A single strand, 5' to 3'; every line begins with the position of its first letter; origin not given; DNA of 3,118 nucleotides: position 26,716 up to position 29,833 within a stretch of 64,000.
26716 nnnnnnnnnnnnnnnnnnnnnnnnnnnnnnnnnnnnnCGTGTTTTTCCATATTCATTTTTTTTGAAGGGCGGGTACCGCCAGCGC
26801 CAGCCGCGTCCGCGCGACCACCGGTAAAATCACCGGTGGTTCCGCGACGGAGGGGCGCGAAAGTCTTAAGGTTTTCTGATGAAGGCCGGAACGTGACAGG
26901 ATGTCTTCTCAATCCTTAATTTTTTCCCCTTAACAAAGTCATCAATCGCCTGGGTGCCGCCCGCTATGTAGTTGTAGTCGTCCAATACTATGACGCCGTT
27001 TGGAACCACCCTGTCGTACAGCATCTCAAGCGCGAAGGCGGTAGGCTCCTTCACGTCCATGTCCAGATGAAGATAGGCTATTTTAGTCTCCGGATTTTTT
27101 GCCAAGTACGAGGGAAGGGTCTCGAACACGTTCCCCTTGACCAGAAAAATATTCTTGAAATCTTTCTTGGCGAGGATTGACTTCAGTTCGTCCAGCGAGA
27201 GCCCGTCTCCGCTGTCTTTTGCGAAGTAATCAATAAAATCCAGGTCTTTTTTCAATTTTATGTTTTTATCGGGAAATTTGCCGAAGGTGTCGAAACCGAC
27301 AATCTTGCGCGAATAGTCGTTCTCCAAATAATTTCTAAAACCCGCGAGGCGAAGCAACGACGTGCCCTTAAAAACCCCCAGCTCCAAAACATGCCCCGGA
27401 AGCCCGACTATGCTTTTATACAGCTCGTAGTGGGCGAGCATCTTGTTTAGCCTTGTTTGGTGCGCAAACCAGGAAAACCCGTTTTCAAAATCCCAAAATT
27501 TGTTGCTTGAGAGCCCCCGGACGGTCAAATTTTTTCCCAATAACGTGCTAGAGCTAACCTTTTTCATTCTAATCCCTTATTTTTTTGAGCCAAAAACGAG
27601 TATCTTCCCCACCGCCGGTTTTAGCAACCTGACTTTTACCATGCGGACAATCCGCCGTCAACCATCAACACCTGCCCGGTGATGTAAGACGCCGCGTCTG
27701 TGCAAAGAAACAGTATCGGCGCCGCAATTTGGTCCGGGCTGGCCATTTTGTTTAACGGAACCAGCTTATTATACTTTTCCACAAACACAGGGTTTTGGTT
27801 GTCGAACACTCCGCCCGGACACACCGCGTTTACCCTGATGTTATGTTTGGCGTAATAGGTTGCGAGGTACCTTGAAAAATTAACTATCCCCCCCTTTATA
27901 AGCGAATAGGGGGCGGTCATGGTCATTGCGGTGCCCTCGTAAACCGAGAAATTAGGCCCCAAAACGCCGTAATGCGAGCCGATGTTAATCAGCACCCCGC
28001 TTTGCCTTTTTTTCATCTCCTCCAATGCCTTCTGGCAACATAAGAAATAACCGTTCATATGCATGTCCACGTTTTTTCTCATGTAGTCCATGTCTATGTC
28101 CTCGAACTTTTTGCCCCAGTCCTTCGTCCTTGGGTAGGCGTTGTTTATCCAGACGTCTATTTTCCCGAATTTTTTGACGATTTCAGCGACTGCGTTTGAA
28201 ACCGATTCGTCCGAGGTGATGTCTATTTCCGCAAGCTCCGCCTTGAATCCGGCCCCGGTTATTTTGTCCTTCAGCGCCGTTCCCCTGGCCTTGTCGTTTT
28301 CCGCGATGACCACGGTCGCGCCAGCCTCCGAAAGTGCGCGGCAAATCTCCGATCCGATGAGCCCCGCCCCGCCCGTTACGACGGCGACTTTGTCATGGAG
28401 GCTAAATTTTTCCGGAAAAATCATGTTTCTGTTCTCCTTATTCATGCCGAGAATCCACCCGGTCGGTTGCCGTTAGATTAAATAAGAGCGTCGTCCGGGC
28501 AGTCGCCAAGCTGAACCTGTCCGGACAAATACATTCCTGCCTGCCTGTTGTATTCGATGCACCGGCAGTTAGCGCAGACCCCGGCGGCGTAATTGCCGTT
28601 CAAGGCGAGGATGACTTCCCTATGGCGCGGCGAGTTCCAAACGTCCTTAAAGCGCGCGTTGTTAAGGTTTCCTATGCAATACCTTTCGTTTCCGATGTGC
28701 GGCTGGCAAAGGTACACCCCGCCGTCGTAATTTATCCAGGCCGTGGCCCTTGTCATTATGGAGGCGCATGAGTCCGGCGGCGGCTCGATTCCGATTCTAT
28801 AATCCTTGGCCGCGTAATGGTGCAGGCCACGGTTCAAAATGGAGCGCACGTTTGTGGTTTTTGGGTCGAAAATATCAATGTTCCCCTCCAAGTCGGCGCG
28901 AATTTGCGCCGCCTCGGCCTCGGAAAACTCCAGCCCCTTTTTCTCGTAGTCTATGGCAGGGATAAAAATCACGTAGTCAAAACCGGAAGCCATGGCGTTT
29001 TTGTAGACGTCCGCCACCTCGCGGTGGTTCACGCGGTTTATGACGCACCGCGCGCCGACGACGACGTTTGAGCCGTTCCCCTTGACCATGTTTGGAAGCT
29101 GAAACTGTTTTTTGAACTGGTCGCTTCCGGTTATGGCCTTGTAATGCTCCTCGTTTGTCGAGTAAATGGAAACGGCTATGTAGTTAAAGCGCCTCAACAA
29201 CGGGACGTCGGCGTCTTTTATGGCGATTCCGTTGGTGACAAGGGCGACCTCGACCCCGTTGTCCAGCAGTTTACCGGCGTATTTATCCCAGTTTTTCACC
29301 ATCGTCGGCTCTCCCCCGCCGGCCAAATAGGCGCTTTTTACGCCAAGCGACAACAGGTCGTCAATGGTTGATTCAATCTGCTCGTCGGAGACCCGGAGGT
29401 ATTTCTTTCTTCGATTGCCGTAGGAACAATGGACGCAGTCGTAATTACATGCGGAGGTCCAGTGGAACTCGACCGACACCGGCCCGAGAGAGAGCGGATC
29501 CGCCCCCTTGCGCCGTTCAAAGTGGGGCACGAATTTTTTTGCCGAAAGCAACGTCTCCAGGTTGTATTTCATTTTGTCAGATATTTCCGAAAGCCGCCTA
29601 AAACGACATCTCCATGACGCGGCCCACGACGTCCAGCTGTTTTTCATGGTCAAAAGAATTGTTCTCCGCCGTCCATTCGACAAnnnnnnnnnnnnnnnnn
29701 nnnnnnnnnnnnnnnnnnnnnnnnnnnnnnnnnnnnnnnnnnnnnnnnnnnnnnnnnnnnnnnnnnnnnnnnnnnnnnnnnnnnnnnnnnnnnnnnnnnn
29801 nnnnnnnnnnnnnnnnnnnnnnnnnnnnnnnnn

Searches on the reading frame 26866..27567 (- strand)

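Call 33: search_protein_families(library=pfam, proteins=[window:26866-27567:-], max_evalue=0.00001)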
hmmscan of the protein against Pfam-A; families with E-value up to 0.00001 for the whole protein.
window:26866-27567:- (233 aa): 2 families
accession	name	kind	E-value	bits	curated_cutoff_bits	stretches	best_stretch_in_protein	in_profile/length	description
PF05711.17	TylF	-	7.9e-18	65.1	23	1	55-218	90-249/264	Macrocin-O-methyltransferase (TylF)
PF13578.12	Methyltransf_24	-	2.8e-09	38.3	26.3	1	61-198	1-105/105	Methyltransferase domain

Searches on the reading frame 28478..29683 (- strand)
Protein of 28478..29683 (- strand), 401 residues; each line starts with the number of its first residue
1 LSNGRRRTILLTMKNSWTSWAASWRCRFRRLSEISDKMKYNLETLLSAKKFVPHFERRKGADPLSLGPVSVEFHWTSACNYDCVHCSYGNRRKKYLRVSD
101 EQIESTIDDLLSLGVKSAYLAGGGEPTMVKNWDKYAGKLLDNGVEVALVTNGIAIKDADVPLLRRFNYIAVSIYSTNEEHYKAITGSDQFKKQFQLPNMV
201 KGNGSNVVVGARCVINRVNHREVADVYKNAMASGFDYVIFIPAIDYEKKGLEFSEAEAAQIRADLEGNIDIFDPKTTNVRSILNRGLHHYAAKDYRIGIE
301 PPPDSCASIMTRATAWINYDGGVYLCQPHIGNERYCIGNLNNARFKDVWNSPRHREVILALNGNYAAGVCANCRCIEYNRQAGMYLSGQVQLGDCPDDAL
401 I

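Call 33: search_protein_families(library=pfam, proteins=[window:28478-29683:-], max_evalue=0.00001)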
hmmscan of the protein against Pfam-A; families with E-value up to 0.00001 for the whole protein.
window:28478-29683:- (401 aa): 2 families
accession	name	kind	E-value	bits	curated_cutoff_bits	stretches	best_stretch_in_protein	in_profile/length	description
PF04055.27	Radical_SAM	-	1e-17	65.3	29.5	1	76-228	4-164/166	Radical SAM superfamily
PF13186.11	SPASM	-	1.3e-10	41.8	21.5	1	312-373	5-66/67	Iron-sulfur cluster-binding domain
